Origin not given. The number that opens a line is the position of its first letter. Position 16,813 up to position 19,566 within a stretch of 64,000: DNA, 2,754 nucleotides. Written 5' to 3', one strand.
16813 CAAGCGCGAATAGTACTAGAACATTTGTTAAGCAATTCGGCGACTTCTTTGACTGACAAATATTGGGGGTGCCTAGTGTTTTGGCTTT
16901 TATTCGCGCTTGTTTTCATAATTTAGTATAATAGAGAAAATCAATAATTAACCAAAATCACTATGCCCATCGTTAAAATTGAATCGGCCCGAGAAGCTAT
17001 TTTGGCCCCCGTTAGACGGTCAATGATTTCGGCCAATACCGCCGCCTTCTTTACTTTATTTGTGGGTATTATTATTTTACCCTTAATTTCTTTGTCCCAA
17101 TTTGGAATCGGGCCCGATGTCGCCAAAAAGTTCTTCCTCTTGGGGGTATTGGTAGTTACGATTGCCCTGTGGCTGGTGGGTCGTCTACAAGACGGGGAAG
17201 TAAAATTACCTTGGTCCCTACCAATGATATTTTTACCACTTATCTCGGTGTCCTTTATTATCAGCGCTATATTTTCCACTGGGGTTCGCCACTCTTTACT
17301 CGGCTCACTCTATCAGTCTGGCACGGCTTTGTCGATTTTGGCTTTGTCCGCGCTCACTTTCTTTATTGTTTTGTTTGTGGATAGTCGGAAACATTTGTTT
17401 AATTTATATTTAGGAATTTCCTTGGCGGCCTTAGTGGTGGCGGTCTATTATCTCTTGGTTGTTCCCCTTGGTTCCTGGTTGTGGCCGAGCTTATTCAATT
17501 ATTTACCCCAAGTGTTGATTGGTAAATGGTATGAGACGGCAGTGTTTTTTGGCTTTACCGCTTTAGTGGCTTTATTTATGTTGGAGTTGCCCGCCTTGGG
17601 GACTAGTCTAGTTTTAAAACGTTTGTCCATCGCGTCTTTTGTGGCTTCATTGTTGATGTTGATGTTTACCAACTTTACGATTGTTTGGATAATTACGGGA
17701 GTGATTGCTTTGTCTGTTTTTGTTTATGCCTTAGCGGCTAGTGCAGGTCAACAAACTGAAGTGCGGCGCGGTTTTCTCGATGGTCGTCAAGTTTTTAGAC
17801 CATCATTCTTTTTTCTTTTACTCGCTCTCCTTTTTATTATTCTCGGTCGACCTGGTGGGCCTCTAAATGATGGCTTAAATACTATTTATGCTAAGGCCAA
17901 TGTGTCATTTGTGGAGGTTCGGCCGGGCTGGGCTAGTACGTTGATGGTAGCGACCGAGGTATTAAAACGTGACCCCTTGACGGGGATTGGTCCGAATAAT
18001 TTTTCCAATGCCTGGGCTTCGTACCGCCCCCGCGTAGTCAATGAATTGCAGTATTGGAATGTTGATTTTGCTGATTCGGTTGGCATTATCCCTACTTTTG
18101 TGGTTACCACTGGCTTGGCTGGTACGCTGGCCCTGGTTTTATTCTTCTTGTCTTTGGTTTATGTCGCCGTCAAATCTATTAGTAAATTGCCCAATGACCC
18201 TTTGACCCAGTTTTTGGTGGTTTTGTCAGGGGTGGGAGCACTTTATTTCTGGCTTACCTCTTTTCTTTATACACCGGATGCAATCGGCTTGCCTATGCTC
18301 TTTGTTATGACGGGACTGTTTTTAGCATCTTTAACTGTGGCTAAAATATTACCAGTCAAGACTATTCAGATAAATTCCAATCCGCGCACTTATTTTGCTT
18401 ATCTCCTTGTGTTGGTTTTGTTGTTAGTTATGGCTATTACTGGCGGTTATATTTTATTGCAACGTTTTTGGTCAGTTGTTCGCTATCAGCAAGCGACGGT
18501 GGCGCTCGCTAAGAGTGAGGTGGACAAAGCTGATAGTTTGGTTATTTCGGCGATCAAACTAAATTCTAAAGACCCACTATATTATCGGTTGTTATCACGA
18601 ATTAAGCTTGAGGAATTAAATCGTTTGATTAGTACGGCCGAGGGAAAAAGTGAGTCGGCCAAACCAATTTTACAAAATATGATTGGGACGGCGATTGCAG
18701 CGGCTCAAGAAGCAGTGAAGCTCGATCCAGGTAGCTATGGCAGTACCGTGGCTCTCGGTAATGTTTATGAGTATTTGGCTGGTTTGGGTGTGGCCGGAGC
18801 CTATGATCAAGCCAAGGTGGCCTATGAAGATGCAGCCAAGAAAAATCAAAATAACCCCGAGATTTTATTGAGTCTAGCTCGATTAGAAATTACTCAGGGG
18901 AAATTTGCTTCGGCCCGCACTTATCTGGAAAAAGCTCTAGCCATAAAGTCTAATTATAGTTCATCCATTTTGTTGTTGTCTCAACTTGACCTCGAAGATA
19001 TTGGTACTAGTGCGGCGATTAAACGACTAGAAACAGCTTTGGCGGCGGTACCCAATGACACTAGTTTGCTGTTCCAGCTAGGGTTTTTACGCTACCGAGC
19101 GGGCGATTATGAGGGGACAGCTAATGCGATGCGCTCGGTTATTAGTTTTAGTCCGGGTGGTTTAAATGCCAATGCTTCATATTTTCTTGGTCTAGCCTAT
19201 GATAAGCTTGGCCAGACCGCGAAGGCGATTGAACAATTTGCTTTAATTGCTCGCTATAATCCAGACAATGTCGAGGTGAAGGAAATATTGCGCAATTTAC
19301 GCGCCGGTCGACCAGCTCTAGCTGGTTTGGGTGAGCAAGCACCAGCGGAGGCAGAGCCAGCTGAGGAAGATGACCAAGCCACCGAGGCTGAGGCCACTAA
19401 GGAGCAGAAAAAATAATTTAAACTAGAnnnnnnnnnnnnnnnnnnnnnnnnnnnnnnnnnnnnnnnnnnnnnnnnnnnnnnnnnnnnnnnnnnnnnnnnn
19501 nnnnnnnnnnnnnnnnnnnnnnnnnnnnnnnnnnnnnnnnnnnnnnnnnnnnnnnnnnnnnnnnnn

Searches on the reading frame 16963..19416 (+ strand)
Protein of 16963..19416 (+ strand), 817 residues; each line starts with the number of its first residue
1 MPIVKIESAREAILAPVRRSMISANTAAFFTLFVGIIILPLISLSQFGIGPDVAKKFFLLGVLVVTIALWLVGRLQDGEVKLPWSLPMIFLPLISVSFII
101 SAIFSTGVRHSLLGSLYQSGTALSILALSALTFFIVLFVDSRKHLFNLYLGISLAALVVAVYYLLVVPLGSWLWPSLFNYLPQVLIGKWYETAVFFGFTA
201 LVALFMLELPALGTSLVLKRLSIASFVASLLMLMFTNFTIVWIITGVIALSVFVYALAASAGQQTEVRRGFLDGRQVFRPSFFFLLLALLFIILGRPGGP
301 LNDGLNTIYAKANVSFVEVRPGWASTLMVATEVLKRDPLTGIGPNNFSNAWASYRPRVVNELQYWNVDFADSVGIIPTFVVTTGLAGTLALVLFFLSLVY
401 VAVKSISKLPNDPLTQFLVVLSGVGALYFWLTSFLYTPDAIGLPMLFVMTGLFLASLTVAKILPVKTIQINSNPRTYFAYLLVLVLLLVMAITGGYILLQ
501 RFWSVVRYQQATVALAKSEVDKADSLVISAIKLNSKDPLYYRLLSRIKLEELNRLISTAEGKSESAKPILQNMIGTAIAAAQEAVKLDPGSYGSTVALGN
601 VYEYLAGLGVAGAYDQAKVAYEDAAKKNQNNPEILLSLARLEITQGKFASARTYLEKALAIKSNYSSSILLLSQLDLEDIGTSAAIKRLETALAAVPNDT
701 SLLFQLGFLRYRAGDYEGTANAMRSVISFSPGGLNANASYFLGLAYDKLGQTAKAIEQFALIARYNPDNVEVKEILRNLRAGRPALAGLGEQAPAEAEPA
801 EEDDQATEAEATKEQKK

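Call 10: search_protein_families(library=pfam, proteins=[window:16963-19416:+], max_evalue=0.001)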
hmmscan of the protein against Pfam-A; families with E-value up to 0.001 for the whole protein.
window:16963-19416:+ (817 aa): 13 families
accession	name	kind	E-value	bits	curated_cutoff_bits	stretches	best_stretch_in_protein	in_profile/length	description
PF14559.12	TPR_19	-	7.5e-20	71.5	25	3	611-664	4-57/68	Tetratricopeptide repeat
PF07719.23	TPR_2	-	2.8e-11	43.1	27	0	737-769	2-34/34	Tetratricopeptide repeat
PF13432.12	TPR_16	-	3.7e-11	43.7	32.7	1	611-664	10-63/65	Tetratricopeptide repeat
PF13428.12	TPR_14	-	1.3e-10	41.3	23.5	0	632-661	1-30/44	Tetratricopeptide repeat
PF13431.12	TPR_17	-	7.3e-08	32.5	24.4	0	620-652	1-33/34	Tetratricopeptide repeat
PF13181.12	TPR_8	-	8.6e-08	32.2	25.7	0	737-769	2-34/34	Tetratricopeptide repeat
PF00515.34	TPR_1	-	9.2e-07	28.9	27.8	0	736-768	1-33/34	Tetratricopeptide repeat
PF13371.12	TPR_9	-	7.4e-06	26.3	35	0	685-731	14-60/73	Tetratricopeptide repeat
PF23914.1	TPR_CcmH_CycH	-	8.5e-06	26.1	42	0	571-661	63-150/158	Cytochrome c-type biogenesis protein H TPR domain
PF13174.12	TPR_6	-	9.8e-06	26.3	26.3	0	742-768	6-32/33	Tetratricopeptide repeat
PF13414.12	TPR_11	-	1.6e-05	24.9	26.8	0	684-714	12-42/42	TPR repeat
PF13424.12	TPR_12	-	2.3e-05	25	30.1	0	632-662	45-75/77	Tetratricopeptide repeat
PF14561.12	TPR_20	-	0.00076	20.2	25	0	683-724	5-46/90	Tetratricopeptide repeat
